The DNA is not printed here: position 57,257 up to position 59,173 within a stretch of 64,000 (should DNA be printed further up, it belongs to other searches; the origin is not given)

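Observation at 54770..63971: Unclassified island: IS982-like remnant, TGCAAT iteron-like array, Mrr-cat nuclease fusion, trypsin-like protease fusion and six unknown ORFs on one strand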

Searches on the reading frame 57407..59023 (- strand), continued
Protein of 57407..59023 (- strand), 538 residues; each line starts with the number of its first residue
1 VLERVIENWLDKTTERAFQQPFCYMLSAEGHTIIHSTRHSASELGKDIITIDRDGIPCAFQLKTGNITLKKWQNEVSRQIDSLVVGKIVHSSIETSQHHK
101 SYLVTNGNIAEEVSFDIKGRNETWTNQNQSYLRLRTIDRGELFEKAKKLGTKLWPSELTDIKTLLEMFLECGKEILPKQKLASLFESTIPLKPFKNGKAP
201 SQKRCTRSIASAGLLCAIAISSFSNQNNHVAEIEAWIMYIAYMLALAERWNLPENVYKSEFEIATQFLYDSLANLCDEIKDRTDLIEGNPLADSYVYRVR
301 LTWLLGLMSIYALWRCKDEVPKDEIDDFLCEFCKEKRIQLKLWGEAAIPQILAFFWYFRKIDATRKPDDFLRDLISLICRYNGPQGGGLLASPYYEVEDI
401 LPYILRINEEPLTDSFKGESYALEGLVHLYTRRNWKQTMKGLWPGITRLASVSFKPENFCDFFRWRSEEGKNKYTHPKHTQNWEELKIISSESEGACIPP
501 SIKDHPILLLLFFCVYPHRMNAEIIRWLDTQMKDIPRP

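Call 61: get_annotated_region(hit=H1, flank=5000)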
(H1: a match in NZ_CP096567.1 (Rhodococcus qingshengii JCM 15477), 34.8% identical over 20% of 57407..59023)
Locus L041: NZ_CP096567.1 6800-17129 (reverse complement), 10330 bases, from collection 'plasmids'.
description: Rhodococcus qingshengii JCM 15477 strain djl-6 plasmid pdjl-6-4, complete sequence
organism: Rhodococcus qingshengii JCM 15477 (NCBI taxid 1303681)
taxonomy: Bacteria; Actinomycetota; Actinomycetes; Mycobacteriales; Nocardiaceae; Rhodococcus; Rhodococcus qingshengii; Rhodococcus qingshengii JCM 15477
host: -; source: sandy loam,soil; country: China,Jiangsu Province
typing (MOB-suite, as given by PLSDB): mobilizable; relaxase MOBP
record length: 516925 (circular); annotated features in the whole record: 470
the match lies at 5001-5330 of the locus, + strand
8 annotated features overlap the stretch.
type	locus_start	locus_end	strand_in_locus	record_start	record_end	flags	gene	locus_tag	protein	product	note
CDS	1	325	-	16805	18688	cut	-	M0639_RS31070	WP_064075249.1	ATP-dependent endonuclease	-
CDS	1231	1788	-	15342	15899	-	-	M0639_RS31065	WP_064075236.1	hypothetical protein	-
CDS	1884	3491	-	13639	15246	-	-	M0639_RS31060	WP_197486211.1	exonuclease domain-containing protein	-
CDS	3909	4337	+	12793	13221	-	-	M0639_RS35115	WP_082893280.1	AAA family ATPase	-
CDS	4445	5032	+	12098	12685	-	-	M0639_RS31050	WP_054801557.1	hypothetical protein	-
CDS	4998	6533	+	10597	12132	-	-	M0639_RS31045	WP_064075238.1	restriction endonuclease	-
CDS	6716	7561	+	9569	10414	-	-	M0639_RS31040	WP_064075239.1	hypothetical protein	-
CDS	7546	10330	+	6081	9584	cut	-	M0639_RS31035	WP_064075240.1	DEAD/DEAH box helicase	-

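Call 62: search_protein_families(library=pfam, max_evalue=0.05, proteins=[L041:4998-6533:+, L041:4445-5032:+, L041:6716-7561:+, L028:10001-11605:+, L033:10001-11674:+, L034:10001-11668:+, L030:10001-11668:+, L025:10001-11629:+])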
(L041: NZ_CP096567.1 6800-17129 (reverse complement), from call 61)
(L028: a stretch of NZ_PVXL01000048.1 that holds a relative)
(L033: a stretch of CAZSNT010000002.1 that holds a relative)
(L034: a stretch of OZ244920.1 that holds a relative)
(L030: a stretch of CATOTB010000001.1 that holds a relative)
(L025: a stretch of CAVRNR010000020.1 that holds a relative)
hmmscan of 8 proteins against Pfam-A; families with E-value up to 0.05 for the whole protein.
L041:4998-6533:+ (511 aa): 1 family
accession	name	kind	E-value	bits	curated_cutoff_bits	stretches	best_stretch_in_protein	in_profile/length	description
PF04471.18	Mrr_cat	-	0.0001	22.8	21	1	12-121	2-99/115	Restriction endonuclease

L041:4445-5032:+ (195 aa): 0 families

L041:6716-7561:+ (281 aa): 0 families

L028:10001-11605:+ (534 aa): 1 family
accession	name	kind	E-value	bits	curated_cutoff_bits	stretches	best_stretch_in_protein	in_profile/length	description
PF17443.8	pXO2-72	-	0.027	15.2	25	0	243-274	13-42/62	Uncharacterized protein pXO2-72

L033:10001-11674:+ (557 aa): 0 families

L034:10001-11668:+ (555 aa): 1 family
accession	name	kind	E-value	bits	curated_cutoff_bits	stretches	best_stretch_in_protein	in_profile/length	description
PF04471.18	Mrr_cat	-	0.027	15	21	0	11-121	2-98/115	Restriction endonuclease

L030:10001-11668:+ (555 aa): 1 family
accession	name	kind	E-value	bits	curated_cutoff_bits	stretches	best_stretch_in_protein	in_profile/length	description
PF04471.18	Mrr_cat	-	0.041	14.5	21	0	10-121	1-98/115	Restriction endonuclease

L025:10001-11629:+ (542 aa): 0 families

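Call 70: find_encoding_contigs(protein=P0028, flank=10000, max_places=1)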
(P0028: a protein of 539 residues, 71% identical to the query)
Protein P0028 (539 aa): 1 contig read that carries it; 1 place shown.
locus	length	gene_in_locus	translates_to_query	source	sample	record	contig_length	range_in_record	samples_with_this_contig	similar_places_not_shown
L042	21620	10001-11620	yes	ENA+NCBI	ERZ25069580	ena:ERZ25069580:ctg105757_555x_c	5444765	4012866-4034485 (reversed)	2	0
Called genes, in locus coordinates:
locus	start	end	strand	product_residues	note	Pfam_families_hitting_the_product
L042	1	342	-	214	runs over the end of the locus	PF01385:OrfB_IS605, PF07282:Cas12f1-like_TNB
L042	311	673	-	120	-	PF12323:HTH_OrfB_IS605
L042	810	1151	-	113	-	-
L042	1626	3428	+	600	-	-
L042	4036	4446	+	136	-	-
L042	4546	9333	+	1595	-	PF13156:Mrr_cat_2, PF04851:ResIII, PF00271:Helicase_C, PF22240:ISP_coupler, PF02384:N6_Mtase (faint), PF07669:Eco57I (weak), PF18135:Type_ISP_C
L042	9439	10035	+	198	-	-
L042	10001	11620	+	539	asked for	-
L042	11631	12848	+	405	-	PF04326:SLFN_AlbA_2, PF13749:HATPase_c_4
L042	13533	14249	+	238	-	PF03548:LolA (weak)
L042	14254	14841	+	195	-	PF01066:CDP-OH_P_transf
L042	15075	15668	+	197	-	PF02834:LigT_PEase, PF10469:AKAP7_NLS, PF13563:2_5_RNA_ligase2, PF02834:LigT_PEase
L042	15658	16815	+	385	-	PF00154:RecA_N, PF06745:ATPase (weak), PF08423:Rad51, PF27531:MT3502_N, PF21096:RecA_C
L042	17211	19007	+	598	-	PF17758:Prot_ATP_ID_OB_N, PF16450:Prot_ATP_ID_OB_C, PF00004:AAA, PF13191:AAA_16 (faint)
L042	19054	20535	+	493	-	PF03136:Pup_ligase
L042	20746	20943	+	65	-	PF05639:Pup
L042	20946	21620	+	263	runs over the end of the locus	PF00227:Proteasome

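Call 71: find_encoding_contigs(protein=P0079, flank=10000, max_places=1)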
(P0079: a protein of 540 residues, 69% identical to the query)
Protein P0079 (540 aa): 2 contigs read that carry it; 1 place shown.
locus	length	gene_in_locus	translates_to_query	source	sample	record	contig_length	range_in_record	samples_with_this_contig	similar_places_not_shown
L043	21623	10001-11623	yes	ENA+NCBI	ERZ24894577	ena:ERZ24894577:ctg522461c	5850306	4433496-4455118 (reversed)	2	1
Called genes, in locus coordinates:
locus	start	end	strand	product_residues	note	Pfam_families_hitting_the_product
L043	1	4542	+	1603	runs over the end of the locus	PF04471:Mrr_cat (weak), PF13156:Mrr_cat_2, PF00270:DEAD (faint), PF04851:ResIII, PF00271:Helicase_C, PF22240:ISP_coupler, PF02384:N6_Mtase (weak), PF18135:Type_ISP_C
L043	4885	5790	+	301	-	PF12760:Zn_ribbon_IS1595 (weak), PF12762:DDE_Tnp_IS1595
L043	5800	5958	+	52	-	-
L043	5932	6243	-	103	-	-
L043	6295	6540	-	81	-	-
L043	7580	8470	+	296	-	PF26305:CD_NTase_C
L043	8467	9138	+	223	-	PF18153:Cap15_CD_rec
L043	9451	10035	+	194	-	-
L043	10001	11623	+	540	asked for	-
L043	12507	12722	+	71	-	PF02416:TatA_B_E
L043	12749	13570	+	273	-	PF00902:TatC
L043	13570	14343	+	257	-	PF24481:CT398_CC, PF02591:Zn_ribbon_9 (weak)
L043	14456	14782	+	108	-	PF12973:Cupin_7 (weak), PF00190:Cupin_1 (weak), PF02311:AraC_binding (weak), PF07883:Cupin_2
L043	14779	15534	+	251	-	PF02578:Cu-oxidase_4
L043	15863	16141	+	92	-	PF11368:DUF3169 (faint)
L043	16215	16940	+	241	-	PF01168:Ala_racemase_N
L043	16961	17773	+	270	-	PF03446:NAD_binding_2 (weak), PF03807:F420_oxidored, PF14748:P5CR_dimer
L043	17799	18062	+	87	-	PF02325:CCB3_YggT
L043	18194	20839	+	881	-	PF00133:tRNA-synt_1, PF08264:Anticodon_1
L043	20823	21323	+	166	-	PF01252:Peptidase_A8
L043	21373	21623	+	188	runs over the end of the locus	-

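Call 72: find_encoding_contigs(protein=P0057, flank=10000, max_places=1)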
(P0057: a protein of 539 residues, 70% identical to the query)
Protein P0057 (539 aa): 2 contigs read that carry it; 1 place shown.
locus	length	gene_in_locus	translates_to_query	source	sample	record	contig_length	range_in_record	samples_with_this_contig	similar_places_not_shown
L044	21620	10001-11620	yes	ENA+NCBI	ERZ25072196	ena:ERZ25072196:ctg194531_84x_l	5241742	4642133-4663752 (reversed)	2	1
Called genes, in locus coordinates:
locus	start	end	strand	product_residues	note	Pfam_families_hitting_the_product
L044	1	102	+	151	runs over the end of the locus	-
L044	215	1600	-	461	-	-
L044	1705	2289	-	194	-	PF04542:Sigma70_r2, PF08281:Sigma70_r4_2, PF04545:Sigma70_r4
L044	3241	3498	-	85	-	-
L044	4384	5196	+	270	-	PF05721:PhyH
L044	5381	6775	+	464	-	PF00884:Sulfatase, PF01663:Phosphodiest (faint), PF16347:SGSH_C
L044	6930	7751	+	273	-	PF09370:PEP_hydrolase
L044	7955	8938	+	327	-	PF14088:DUF4268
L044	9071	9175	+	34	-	-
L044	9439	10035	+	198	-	-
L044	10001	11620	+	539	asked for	-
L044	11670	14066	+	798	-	PF18072:FGAR-AT_linker, PF00586:AIRS, PF02769:AIRS_C, PF00586:AIRS (weak), PF02769:AIRS_C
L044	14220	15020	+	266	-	PF13507:GATase_5, PF07685:GATase_3 (weak), PF01965:DJ-1_PfpI (weak)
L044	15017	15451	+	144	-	-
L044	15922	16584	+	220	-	-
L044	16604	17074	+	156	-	PF06094:GGACT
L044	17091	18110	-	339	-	PF01656:CbiA, PF02374:ArsA_ATPase (faint), PF09140:MipZ (weak), PF10609:ParA, PF13614:AAA_31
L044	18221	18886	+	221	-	PF06283:ThuA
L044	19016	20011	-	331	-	PF01408:GFO_IDH_MocA, PF22725:GFO_IDH_MocA_C3, PF02894:GFO_IDH_MocA_C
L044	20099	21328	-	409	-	PF00080:Sod_Cu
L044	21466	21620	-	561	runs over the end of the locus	PF00753:Lactamase_B, PF12706:Lactamase_B_2 (weak), PF22505:RNase_J_b_CASP, PF07521:RMMBL, PF17770:RNase_J_C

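Call 76: search_protein_families(library=padloc, max_evalue=0.01, proteins=[L041:4998-6533:+, L041:4445-5032:+, L028:10001-11605:+, L028:9439-10029:+, L044:7955-8938:+, L042:11631-12848:+])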
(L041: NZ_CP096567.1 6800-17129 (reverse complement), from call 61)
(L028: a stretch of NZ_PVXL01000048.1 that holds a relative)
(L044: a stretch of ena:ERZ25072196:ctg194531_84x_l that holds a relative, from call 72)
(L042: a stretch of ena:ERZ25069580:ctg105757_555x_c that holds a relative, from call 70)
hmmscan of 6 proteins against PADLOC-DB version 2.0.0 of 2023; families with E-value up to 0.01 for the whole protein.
L041:4998-6533:+ (511 aa): 0 families

L041:4445-5032:+ (195 aa): 0 families

L028:10001-11605:+ (534 aa): 0 families

L028:9439-10029:+ (196 aa): 0 families

L044:7955-8938:+ (327 aa): 4 families
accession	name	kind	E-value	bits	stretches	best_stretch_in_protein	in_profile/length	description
PDLC04911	PDC-S11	-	2.7e-88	294.3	1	7-319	3-314/318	-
PDLC04912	PDC-S11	-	7.8e-74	246.7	1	8-318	4-311/313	-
PDLC04914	PDC-S11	-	6.6e-72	240.3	1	8-319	4-310/314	-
PDLC04913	PDC-S11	-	8.9e-23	78.9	2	105-323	149-370/375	-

L042:11631-12848:+ (405 aa): 3 families
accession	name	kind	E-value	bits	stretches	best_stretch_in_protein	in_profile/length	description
PDLC02394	pAgo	-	1.5e-22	77.2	1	30-397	55-437/1121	-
PDLC02402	Aga_SIR2-PNTD1-PNTD2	-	3.8e-10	36.5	1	169-320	343-487/876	Class I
PDLC02418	Aga_SIR2-Kinase-PNTD1-PNTD2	-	7.9e-07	25.6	1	208-321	256-366/756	Class I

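Call 78: fold_search(model_id=the predicted structure, library=viral)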
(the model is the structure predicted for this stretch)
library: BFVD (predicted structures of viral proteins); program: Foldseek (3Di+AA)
matches with E <= 10: 168; with E <= 0.001: 0
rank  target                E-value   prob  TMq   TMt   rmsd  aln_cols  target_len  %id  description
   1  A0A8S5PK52            1.5e-02  1.00  0.20  0.41   3.3       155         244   17  Restriction endonuclease [Siphoviridae sp. ctXBp18]
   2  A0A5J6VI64            1.8e-02  1.00  0.14  0.36   3.6       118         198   13  Restriction endonuclease type IV Mrr domain-containing protein [Megaviridae environmental sample]
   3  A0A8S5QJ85            2.0e-02  1.00  0.19  0.34   4.2       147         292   14  Restriction endonuclease [Siphoviridae sp. ctezl47]
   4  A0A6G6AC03            2.1e-02  0.28  0.12  0.11  25.4       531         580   11  Putative GTPase [Borely moumouvirus]
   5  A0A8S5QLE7            5.0e-02  1.00  0.17  0.32   3.6       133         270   16  Restriction endonuclease [Siphoviridae sp. ctVCm11]
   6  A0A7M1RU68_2          5.2e-02  0.16  0.12  0.07  27.0       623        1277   11  NTF2 domain-containing protein [uncultured phage cr272_1]
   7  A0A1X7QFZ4            9.9e-02  0.89  0.16  0.12  15.2       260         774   12  (no name in the UniProt tables at hand)
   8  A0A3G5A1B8            1.4e-01  0.99  0.16  0.34   5.4       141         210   10  Uncharacterized protein [Harvfovirus sp.]
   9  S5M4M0                1.5e-01  0.97  0.16  0.27   7.0       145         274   12  Uncharacterized protein [Bacillus phage JL]
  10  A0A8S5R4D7            1.6e-01  0.99  0.17  0.36   7.1       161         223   13  Uncharacterized protein [Podoviridae sp. ct8nN1]
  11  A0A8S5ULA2            1.7e-01  1.00  0.15  0.53   7.3       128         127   14  Nuclease [Siphoviridae sp. ctICF6]
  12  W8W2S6                1.7e-01  0.99  0.15  0.40   5.3       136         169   11  RNA polymerase II subunit Rpb5b [Invertebrate iridovirus 25]
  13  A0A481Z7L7            2.3e-01  0.69  0.13  0.07  16.8       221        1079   14  Helicase [Pithovirus LCPAC304]
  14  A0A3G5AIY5            2.6e-01  0.23  0.15  0.18  21.3       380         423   12  Replication factor C small subunit [Sylvanvirus sp.]
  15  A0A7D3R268            3.0e-01  0.80  0.15  0.37   7.1       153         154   11  Uncharacterized protein [Fadolivirus FV1/VV64]
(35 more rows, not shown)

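Call 81: find_related_loci(query=A1, collection=viral_contigs, flank=8000)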
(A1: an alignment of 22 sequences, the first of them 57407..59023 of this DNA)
Query A1 (538 aa) in viral_contigs; peptide patterns used: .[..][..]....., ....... (x = any residue, [..] = any of these).
9 stretches matched a pattern, but none encodes a relative of the query by tblastn (E <= 1e-3).
